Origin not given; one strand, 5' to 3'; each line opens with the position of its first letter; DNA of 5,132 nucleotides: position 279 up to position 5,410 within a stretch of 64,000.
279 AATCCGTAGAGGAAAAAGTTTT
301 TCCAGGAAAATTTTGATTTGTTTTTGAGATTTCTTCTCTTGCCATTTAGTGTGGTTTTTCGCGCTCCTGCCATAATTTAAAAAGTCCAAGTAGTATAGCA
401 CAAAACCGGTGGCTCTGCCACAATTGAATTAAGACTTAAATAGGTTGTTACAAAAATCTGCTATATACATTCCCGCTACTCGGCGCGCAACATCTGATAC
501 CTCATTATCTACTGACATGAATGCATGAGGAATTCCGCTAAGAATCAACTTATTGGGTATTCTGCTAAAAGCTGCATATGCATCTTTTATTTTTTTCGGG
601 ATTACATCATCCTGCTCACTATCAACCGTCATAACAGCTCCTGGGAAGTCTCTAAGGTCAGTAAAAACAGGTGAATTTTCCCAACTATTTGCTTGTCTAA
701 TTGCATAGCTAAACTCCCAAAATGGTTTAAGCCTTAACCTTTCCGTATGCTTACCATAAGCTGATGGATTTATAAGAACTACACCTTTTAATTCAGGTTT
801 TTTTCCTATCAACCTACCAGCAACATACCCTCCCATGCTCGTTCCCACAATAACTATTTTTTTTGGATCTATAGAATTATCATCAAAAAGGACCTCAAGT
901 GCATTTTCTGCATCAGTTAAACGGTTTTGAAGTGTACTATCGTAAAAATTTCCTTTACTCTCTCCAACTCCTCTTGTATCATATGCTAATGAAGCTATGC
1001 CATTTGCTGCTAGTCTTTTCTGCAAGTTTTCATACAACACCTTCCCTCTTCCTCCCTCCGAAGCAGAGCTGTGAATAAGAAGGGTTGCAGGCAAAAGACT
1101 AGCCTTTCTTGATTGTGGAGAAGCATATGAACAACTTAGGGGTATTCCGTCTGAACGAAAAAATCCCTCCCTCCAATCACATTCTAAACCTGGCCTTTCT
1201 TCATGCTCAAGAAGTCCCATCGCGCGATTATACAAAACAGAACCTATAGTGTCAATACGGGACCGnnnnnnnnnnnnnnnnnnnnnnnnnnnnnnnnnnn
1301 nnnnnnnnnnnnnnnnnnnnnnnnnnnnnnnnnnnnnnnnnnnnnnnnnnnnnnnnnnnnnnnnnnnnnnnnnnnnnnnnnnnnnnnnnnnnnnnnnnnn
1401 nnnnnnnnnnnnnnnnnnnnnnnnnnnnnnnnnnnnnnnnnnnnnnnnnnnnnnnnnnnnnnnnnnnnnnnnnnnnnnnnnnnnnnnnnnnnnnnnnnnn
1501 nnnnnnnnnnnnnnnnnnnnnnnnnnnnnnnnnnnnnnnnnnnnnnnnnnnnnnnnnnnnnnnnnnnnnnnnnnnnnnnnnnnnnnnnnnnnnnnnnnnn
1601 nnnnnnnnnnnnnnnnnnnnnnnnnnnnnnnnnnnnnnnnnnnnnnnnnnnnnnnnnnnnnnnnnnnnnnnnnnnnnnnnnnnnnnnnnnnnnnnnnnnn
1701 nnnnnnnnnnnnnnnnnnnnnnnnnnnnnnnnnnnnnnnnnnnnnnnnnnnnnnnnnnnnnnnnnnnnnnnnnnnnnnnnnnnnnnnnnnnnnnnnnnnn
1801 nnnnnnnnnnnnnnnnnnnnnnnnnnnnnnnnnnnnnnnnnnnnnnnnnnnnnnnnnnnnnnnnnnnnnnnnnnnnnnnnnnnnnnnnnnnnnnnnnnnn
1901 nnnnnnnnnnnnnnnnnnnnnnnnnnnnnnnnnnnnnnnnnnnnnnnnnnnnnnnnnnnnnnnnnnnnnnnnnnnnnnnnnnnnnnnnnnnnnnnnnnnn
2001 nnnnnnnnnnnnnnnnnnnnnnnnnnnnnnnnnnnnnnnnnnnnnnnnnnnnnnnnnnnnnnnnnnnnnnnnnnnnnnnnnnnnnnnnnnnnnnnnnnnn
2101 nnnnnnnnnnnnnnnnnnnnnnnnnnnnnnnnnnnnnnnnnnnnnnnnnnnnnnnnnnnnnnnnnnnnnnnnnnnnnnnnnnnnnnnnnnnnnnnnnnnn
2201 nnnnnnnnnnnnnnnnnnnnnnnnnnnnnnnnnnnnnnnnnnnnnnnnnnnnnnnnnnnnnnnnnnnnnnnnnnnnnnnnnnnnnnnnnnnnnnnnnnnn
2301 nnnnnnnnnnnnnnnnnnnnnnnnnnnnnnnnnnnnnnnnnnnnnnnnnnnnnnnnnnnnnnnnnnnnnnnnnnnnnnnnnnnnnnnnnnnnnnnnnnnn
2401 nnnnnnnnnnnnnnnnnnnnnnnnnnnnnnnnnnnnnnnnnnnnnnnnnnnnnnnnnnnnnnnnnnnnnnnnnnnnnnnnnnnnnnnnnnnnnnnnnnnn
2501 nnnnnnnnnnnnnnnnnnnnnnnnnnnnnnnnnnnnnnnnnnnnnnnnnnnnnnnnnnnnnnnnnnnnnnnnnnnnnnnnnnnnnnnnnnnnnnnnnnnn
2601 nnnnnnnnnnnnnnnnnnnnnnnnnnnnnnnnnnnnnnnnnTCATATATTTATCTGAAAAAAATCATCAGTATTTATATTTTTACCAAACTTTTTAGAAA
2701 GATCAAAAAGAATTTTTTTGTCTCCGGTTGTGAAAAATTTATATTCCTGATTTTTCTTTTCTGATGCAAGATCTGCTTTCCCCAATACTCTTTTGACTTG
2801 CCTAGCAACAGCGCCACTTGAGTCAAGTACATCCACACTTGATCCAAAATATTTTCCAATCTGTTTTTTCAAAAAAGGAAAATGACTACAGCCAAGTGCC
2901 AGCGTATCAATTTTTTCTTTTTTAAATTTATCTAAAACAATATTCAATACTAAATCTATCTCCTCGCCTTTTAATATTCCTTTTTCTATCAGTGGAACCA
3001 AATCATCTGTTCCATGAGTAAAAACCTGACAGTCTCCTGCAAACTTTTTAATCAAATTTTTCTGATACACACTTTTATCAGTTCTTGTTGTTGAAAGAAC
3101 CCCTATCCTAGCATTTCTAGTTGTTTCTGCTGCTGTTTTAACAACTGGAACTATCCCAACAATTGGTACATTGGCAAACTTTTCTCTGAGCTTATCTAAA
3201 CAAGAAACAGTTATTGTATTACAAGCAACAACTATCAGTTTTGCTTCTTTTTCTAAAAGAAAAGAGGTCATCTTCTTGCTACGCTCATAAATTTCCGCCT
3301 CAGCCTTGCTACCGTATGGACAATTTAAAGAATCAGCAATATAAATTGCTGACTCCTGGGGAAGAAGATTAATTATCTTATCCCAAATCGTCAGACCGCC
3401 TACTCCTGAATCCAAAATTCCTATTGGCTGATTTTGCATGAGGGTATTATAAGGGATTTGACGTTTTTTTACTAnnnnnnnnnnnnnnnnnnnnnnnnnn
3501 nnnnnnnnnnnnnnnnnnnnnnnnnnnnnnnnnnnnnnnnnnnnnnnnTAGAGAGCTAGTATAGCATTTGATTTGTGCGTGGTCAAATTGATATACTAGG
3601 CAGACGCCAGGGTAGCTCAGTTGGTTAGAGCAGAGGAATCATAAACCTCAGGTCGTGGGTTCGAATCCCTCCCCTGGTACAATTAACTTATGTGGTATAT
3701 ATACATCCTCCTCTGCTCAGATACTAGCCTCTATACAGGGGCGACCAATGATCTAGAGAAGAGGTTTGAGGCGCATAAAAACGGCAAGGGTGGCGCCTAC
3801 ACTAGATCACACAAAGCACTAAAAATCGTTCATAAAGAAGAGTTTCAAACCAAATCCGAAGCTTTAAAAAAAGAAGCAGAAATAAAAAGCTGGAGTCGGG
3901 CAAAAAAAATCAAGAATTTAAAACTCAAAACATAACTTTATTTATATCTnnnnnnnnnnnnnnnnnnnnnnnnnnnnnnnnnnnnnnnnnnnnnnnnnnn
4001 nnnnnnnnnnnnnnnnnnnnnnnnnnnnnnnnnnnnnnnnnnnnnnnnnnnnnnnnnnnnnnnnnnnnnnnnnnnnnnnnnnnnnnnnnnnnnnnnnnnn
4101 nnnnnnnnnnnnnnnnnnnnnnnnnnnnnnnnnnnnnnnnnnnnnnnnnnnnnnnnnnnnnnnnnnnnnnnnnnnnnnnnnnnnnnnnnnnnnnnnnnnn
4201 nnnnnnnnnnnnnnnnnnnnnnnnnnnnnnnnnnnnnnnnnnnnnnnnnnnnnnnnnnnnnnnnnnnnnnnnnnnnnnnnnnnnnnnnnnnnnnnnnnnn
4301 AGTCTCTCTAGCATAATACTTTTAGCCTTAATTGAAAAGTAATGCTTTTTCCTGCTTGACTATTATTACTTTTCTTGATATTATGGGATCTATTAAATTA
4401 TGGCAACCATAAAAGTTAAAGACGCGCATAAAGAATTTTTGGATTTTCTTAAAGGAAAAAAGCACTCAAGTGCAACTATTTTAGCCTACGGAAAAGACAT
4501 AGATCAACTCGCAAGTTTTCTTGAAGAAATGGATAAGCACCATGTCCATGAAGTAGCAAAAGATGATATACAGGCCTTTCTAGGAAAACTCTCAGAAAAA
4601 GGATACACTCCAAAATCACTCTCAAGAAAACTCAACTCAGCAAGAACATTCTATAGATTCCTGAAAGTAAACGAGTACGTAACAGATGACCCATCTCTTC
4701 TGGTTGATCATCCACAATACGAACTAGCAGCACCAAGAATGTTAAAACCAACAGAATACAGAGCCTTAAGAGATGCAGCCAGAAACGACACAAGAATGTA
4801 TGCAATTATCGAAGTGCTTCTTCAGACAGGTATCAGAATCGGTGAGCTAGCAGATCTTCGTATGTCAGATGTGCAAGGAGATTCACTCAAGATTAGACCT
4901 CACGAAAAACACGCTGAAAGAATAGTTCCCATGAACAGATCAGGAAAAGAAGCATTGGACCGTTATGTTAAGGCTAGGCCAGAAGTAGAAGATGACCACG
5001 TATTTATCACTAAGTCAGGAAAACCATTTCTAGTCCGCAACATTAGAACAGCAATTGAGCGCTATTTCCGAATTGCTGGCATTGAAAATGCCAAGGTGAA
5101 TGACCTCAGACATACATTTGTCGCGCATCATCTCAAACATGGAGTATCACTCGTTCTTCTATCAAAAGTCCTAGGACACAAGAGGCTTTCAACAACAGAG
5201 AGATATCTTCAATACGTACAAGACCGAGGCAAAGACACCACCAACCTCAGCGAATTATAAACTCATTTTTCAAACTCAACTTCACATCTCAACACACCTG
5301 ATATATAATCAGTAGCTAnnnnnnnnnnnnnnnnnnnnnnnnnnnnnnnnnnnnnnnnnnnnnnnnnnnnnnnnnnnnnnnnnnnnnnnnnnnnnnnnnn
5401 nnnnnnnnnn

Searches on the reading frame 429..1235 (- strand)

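Call 48: search_protein_families(library=pfam, proteins=[window:429-1235:-], max_evalue=0.001)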
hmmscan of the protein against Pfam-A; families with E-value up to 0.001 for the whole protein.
window:429-1235:- (268 aa): 9 families
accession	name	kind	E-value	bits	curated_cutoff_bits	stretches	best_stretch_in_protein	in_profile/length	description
PF12146.15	Hydrolase_4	-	2.3e-14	53.7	27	1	67-163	19-115/239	Serine aminopeptidase, S33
PF12697.13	Abhydrolase_6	-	3.1e-10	41.5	26.3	1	70-227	19-166/217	Alpha/beta hydrolase family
PF00561.26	Abhydrolase_1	-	3.6e-09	37.1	25.8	1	64-230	12-175/245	alpha/beta hydrolase fold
PF00326.27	Peptidase_S9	-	2.1e-08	34.4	22.6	1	74-158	9-98/213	Prolyl oligopeptidase family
PF05728.18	UPF0227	-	9.5e-07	29.3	21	1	113-247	53-180/187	Uncharacterised protein family (UPF0227)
PF02129.25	Peptidase_S15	-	1e-05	25.8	23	1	29-154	1-125/262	X-Pro dipeptidyl-peptidase (S15 family)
PF07859.19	Abhydrolase_3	-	2.1e-05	24.8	25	1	105-163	48-115/210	alpha/beta hydrolase fold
PF07819.20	PGAP1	-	3e-05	24.3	24.3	1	64-143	27-109/233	PGAP1-like alpha/beta domain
PF01738.24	DLH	-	0.00021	21.4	21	1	105-215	77-160/217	Dienelactone hydrolase family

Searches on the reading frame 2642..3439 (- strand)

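Call 48: search_protein_families(library=pfam, proteins=[window:2642-3439:-], max_evalue=0.001)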
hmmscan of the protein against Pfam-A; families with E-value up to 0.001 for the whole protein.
window:2642-3439:- (265 aa): 1 family
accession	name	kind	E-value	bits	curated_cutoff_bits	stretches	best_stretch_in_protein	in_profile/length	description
PF01177.27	Asp_Glu_race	-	2.3e-20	73.7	31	1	26-214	25-210/211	Asp/Glu/Hydantoin racemase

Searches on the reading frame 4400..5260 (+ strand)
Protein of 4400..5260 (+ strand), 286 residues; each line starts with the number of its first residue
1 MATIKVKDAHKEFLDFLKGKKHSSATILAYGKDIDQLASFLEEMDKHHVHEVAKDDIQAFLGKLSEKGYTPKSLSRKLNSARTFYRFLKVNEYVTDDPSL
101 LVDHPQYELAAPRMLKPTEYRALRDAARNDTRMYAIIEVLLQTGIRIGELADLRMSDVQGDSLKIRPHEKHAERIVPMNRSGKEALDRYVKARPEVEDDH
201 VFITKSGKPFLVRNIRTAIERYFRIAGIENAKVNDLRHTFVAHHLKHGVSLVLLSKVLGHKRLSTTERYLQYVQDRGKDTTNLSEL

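Call 48: search_protein_families(library=pfam, proteins=[window:4400-5260:+], max_evalue=0.001)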
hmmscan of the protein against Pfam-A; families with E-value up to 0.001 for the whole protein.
window:4400-5260:+ (286 aa): 3 families
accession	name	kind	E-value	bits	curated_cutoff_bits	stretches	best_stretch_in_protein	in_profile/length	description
PF00589.27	Phage_integrase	-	3.4e-28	99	27.1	1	114-271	2-167/172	Phage integrase family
PF02899.23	Phage_int_SAM_1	-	1.4e-17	64.2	22.3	1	11-89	2-80/83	Phage integrase, N-terminal SAM-like domain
PF13495.12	Phage_int_SAM_4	-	1.2e-08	35.7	27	1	12-88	4-78/85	Phage integrase, N-terminal SAM-like domain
